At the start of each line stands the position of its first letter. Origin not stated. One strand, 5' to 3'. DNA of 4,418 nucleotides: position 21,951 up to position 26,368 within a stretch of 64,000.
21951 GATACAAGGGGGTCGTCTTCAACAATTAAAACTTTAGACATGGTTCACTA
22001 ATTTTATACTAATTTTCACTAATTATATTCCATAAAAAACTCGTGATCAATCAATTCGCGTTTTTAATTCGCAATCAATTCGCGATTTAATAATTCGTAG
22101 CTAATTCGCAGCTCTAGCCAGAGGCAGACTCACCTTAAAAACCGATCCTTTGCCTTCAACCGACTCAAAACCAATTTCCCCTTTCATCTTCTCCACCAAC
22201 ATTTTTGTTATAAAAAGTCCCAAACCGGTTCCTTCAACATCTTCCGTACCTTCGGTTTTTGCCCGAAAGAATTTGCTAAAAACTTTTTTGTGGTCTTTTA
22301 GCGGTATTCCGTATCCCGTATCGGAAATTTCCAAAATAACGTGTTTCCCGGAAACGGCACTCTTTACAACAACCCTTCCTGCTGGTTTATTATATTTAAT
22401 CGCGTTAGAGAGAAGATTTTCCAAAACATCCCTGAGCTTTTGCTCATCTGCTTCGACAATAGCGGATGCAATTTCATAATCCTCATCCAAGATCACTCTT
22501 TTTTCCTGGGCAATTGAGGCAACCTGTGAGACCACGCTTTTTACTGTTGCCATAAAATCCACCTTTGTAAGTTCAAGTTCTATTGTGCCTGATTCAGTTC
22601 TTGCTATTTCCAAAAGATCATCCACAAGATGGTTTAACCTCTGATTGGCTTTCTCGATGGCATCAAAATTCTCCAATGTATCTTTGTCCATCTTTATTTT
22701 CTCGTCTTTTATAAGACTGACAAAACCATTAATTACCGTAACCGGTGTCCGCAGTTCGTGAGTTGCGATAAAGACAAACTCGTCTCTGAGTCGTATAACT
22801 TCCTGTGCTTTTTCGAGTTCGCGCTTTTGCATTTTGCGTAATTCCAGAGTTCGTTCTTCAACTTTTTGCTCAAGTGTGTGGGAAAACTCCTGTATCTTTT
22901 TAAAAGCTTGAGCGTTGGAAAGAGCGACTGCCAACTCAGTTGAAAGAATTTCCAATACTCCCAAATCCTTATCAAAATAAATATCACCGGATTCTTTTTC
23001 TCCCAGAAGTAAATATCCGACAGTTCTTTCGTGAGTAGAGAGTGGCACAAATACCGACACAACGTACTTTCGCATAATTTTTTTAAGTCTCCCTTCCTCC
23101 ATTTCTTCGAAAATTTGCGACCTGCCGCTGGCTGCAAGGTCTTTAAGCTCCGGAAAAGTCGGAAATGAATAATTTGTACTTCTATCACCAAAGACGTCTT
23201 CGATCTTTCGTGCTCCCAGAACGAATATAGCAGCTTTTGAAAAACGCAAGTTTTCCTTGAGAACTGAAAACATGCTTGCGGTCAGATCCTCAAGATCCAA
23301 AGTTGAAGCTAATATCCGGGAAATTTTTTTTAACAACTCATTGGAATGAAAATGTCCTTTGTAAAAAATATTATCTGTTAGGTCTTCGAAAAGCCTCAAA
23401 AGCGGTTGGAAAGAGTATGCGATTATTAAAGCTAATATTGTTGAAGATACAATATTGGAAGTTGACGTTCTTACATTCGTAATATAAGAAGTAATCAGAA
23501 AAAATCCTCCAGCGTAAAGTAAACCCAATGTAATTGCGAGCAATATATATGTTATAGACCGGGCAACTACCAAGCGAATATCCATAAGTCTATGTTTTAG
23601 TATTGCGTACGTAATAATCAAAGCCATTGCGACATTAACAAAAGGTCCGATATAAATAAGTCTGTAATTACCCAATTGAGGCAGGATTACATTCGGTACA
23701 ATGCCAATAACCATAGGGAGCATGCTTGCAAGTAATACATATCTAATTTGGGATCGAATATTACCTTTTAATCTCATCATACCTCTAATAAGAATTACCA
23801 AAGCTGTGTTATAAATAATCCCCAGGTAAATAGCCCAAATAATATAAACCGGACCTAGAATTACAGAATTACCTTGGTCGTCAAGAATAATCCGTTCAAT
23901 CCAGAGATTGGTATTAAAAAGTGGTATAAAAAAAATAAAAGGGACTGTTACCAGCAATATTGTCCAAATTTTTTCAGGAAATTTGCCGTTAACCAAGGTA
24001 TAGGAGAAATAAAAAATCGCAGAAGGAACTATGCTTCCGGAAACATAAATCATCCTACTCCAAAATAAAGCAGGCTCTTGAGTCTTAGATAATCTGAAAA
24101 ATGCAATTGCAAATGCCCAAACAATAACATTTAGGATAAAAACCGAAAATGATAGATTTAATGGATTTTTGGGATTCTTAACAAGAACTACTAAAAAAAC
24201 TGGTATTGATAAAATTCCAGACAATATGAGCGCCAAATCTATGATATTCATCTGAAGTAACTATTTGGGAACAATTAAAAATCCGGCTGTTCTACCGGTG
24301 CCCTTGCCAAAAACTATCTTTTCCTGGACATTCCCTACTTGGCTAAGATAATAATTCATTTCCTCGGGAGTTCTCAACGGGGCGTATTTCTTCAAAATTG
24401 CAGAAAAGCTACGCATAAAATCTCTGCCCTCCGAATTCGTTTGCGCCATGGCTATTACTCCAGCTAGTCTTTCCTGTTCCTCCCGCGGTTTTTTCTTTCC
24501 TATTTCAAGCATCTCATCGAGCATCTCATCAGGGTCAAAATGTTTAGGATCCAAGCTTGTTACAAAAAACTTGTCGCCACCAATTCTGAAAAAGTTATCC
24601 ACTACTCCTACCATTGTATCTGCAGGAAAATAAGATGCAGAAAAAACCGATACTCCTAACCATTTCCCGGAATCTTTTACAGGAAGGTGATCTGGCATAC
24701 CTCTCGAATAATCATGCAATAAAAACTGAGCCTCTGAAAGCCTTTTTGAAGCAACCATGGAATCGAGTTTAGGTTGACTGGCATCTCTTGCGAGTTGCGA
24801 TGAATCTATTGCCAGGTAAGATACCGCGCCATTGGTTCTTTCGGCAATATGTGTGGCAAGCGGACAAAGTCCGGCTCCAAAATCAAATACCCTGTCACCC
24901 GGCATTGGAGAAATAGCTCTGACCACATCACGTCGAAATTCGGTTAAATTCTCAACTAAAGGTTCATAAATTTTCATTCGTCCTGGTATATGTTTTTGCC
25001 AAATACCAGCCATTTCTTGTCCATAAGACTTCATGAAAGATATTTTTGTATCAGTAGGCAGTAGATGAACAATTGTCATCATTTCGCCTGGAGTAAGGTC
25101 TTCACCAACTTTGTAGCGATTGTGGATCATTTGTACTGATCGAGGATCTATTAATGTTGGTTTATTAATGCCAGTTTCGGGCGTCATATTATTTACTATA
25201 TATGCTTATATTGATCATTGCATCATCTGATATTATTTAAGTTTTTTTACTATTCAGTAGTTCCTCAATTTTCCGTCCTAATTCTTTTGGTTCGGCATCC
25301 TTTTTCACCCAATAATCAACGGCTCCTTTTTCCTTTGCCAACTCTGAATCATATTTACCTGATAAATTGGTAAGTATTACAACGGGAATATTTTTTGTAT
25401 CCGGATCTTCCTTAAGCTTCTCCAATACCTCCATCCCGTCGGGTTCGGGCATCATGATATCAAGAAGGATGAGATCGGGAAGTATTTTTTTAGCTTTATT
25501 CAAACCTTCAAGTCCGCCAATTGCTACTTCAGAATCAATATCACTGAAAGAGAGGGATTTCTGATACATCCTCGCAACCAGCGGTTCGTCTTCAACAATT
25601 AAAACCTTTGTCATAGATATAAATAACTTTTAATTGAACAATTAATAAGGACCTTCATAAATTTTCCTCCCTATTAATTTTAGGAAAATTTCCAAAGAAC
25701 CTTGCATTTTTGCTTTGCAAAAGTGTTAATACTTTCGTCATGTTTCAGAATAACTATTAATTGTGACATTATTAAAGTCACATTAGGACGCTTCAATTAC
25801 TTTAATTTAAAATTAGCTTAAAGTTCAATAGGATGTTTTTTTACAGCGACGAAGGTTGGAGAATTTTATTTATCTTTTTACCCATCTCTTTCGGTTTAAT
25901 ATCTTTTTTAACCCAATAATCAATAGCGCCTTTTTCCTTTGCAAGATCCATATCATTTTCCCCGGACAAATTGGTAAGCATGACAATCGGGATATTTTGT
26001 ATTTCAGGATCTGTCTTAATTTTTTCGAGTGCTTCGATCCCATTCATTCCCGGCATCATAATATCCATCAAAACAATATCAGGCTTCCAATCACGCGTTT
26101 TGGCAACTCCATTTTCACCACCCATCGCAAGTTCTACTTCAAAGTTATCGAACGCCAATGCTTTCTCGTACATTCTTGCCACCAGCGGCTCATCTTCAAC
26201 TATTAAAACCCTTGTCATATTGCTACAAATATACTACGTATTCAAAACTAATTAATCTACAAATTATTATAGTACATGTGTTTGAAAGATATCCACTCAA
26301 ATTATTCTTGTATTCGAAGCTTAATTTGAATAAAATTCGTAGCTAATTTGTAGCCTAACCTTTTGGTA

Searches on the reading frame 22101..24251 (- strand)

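Call 46: search_protein_families(library=pfam, proteins=[window:22101-24251:-], max_evalue=0.0001)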
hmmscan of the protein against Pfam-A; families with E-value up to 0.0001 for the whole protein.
window:22101-24251:- (716 aa): 3 families
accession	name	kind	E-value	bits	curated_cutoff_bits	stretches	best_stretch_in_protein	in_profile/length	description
PF02518.31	HATPase_c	-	1.6e-26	93.3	26.4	1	602-712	2-110/111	Histidine kinase-, DNA gyrase B-, and HSP90-like ATPase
PF16927.11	HisKA_7TM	-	6.2e-21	75.7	28.6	1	8-225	2-222/224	N-terminal 7TM region of histidine kinase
PF00512.31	HisKA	-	3.3e-14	53.1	26.9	1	489-555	2-66/66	His Kinase A (phospho-acceptor) domain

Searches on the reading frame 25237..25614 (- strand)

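Call 46: search_protein_families(library=pfam, proteins=[window:25237-25614:-], max_evalue=0.0001)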
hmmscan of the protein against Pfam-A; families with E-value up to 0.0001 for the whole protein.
window:25237-25614:- (125 aa): 1 family
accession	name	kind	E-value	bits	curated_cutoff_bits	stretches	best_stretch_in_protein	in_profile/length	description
PF00072.30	Response_reg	-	3.6e-19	69.4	30.2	1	4-115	1-109/111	Response regulator receiver domain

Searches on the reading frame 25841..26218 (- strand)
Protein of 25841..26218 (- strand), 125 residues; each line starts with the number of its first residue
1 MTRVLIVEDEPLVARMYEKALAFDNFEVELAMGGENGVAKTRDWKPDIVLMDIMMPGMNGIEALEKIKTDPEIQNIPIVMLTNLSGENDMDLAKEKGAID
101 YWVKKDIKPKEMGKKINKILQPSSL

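Call 46: search_protein_families(library=pfam, proteins=[window:25841-26218:-], max_evalue=0.0001)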
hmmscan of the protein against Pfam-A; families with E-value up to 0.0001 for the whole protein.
window:25841-26218:- (125 aa): 1 family
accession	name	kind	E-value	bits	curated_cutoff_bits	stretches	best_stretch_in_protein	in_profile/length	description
PF00072.30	Response_reg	-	1.9e-23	83.2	30.2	1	4-116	1-110/111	Response regulator receiver domain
